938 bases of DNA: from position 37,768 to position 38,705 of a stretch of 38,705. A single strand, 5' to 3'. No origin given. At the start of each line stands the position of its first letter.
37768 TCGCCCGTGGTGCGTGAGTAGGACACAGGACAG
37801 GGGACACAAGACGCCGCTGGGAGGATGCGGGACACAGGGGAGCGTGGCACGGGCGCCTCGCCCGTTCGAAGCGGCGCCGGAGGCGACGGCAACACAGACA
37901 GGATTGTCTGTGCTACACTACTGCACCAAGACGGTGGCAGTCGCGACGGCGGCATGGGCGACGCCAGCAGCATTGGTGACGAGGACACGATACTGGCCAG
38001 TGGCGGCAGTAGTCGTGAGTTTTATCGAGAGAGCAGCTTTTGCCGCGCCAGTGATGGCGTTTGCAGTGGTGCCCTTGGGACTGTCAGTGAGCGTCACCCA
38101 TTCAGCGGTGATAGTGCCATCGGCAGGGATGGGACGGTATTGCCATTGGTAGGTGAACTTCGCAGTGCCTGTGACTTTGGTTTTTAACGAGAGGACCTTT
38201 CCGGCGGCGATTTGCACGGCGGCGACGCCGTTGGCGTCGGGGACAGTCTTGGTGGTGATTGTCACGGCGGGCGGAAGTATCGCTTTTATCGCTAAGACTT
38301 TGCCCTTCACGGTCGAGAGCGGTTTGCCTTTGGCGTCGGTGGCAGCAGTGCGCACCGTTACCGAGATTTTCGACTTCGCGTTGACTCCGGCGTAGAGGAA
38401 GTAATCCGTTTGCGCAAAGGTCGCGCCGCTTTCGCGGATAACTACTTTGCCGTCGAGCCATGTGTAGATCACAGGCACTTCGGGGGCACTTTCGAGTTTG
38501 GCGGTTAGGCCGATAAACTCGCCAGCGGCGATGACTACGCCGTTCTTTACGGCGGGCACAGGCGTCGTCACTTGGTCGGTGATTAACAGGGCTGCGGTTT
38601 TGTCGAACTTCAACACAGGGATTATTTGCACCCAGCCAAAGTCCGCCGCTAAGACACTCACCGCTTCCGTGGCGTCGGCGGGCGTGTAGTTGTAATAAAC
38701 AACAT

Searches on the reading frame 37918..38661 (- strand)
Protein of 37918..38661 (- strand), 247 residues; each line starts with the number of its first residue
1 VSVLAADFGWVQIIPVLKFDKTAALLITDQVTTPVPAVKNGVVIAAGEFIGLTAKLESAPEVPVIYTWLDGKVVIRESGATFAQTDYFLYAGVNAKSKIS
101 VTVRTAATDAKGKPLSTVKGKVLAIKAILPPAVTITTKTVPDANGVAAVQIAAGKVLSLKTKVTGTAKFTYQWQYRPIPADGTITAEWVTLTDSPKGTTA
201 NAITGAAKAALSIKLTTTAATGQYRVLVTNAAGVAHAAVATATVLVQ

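Call 25: search_protein_families(library=pfam, proteins=[window:37918-38661:-], max_evalue=0.001)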
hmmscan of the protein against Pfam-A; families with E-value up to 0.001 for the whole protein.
window:37918-38661:- (247 aa): 1 family
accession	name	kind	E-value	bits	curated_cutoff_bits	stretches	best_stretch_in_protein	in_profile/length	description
PF07679.22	I-set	-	0.00011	22.6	23.7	0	148-239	9-86/90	Immunoglobulin I-set domain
